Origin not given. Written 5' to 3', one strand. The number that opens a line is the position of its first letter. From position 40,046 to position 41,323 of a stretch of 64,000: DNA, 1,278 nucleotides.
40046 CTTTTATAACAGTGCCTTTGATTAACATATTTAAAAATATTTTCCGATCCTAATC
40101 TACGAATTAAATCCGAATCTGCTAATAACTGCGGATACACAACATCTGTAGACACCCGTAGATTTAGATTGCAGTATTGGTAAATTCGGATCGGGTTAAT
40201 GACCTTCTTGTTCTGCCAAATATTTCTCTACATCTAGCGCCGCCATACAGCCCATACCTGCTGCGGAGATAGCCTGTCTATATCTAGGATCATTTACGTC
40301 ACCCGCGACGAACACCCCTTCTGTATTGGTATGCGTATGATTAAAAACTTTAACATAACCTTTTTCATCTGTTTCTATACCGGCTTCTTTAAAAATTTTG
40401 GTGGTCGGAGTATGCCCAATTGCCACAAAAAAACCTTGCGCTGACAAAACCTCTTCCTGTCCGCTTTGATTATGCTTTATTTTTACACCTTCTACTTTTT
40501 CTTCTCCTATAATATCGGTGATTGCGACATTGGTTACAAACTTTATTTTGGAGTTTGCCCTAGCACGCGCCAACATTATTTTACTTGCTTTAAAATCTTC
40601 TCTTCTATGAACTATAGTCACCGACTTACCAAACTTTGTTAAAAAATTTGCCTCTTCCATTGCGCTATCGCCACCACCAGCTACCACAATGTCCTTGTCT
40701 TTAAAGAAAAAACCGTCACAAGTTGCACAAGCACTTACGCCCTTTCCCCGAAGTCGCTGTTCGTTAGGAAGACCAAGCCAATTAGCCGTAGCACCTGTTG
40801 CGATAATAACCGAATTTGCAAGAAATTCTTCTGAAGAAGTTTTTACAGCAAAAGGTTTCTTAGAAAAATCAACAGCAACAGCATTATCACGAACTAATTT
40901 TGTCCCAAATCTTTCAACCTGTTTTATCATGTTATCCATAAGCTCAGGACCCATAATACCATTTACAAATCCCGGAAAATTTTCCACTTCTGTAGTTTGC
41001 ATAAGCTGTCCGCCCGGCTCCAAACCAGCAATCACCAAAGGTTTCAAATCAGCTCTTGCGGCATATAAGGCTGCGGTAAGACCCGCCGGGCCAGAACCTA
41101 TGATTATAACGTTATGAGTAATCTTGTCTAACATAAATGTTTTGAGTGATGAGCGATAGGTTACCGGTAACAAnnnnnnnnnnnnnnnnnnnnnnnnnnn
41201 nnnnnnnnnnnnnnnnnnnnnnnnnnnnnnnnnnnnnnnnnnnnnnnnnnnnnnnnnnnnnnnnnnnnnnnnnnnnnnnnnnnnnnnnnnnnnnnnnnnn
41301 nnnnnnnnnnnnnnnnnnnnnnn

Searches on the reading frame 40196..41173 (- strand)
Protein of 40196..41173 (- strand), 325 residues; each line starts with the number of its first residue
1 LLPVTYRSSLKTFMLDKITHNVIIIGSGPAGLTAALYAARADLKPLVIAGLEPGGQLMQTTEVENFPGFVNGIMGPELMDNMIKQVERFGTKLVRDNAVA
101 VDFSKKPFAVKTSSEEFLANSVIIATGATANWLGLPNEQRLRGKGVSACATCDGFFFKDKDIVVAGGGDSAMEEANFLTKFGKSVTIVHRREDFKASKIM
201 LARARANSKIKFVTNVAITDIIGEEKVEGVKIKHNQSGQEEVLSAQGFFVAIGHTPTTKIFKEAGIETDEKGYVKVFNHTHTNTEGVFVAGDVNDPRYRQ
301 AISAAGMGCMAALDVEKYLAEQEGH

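Call 10: search_protein_families(library=pfam, proteins=[window:40196-41173:-], max_evalue=1)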
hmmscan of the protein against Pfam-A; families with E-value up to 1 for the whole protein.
window:40196-41173:- (325 aa): 17 families
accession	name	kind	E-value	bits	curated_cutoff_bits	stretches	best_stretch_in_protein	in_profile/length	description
PF07992.20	Pyr_redox_2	-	4e-54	184.5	26.1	1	21-308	2-291/291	Pyridine nucleotide-disulphide oxidoreductase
PF13738.12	Pyr_redox_3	-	1.3e-25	90.7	30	2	100-291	106-305/305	Pyridine nucleotide-disulphide oxidoreductase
PF00070.33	Pyr_redox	-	4.4e-17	62.8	22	1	162-233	2-80/82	Pyridine nucleotide-disulphide oxidoreductase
PF01946.23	Thi4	-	4.7e-09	36.3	26.2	1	14-55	12-55/235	Thi4 family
PF00890.30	FAD_binding_2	-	7.3e-09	35.7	20.4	1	22-55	2-36/414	FAD binding domain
PF03486.20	HI0933_like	-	1.9e-07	31.2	50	1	21-49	2-30/244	HI0933-like protein Rossmann domain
PF01266.30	DAO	-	2.2e-07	31.2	27.9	1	22-54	2-35/353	FAD dependent oxidoreductase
PF13241.12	NAD_binding_7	-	1.6e-05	25.8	22.1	1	157-211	5-60/104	Putative NAD(P)-binding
PF13450.12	NAD_binding_8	-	2e-05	25.2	21.9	1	24-58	1-36/68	NAD(P)-binding Rossmann-like domain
PF12831.13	FAD_oxidored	-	2.5e-05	24.2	27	1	22-57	2-38/416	FAD dependent oxidoreductase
PF01134.28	GIDA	-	4.8e-05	23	22.1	1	21-48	1-28/391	Glucose inhibited division protein A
PF01494.25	FAD_binding_3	-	6.3e-05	22.8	22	2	21-40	3-22/349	FAD binding domain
PF13434.12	Lys_Orn_oxgnase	-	0.00049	19.8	21.3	1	107-196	131-227/339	L-lysine 6-monooxygenase/L-ornithine 5-monooxygenase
PF01262.27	AlaDh_PNT_C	-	0.013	15.4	23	0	21-41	30-50/214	Alanine dehydrogenase/PNT, C-terminal domain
PF13454.12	NAD_binding_9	-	0.041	14.3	21.8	0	80-128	104-154/155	FAD-NAD(P)-binding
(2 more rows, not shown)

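Call 14: find_related_loci(query=window:40196-41173:-, collection=genome_contigs, flank=4000)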
Query window:40196-41173:- (325 aa) in genome_contigs; peptide patterns used: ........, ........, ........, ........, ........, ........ (x = any residue, [..] = any of these).
599 stretches matched a pattern (row limit reached: there are more); 594 encode a relative of the query (tblastn E <= 1e-3); the best 80 are kept; 80 distinct loci.
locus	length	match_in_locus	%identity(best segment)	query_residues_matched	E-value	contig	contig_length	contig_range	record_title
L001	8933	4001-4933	77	13-323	8e-161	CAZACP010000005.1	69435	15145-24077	MAG TPA_asm: uncultured Candidatus Saccharibacteria bacterium isolate SRP135725_co1_375 genome assembly, contig: NODE_27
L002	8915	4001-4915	74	19-323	9e-157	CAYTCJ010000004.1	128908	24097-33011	MAG TPA_asm: uncultured Candidatus Saccharibacteria bacterium isolate SRP257259_co1_173 genome assembly, contig: NODE_10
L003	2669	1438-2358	73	13-319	5e-164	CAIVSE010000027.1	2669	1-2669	Candidatus Doudnabacteria bacterium isolate MJ-time_bin-3275 genome assembly, contig: bin-3275:27/93, whole genome shotg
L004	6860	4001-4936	74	12-323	2e-160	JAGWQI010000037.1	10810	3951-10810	MAG: Patescibacteria group bacterium isolate REEB3 contig-150_7871, whole genome shotgun sequence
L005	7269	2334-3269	72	12-323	6e-154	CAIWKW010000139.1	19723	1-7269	MAG: Candidatus Doudnabacteria bacterium isolate AlinenLipids_bin-7426 genome assembly, contig: bin-7426:139/227, whole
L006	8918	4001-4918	73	14-319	1e-153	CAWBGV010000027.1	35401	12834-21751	MAG: Candidatus Doudnabacteria bacterium isolate MFD04780.bin.2.152 genome assembly, contig: contig_43562, whole genome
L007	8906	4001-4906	68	20-322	2e-142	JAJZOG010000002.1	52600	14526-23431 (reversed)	MAG: bacterium isolate MAS4.bin5 NODE_461_length_52600_cov_3.864063, whole genome shotgun sequence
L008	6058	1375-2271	63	20-319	3e-124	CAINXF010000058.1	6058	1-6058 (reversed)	MAG: Candidatus Kerfeldbacteria bacterium isolate AlinenSediments_bin-3800 genome assembly, contig: bin-3800:058/211, wh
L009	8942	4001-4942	58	11-324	2e-121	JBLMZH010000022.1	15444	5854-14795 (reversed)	MAG: Acidobacteriaceae bacterium isolate MAG208 PRJNA951521_bin64_renamed_21, whole genome shotgun sequence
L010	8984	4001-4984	56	12-324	1e-119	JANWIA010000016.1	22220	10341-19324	MAG: Candidatus Doudnabacteria bacterium isolate CRAIB_MAG29 c_000000063755, whole genome shotgun sequence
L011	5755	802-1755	56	12-325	8e-115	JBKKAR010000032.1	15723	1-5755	MAG: Gaiellaceae bacterium isolate swi_bin.307 S1Ck127_14103726_flag_0_multi_23.8475_len_15723, whole genome shotgun seq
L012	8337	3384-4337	55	1-325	3e-113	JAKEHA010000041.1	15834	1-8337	MAG: Candidatus Latescibacterota bacterium isolate PMV_6.20 PMV_6.20.k101_116887, whole genome shotgun sequence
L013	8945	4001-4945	56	7-320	6e-112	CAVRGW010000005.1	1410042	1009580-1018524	MAG: uncultured Actinomycetes bacterium isolate MFD05442.bin.2.232 genome assembly, contig: contig_4769, whole genome sh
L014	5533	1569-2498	56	13-323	3e-112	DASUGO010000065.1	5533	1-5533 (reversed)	MAG TPA_asm: Candidatus Krumholzibacteriia bacterium isolate SMAG_U1407 k141_1975678, whole genome shotgun sequence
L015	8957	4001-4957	55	2-322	1e-111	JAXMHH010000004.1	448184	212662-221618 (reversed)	MAG: bacterium isolate STL-UBA1 C1.96.fa-4, whole genome shotgun sequence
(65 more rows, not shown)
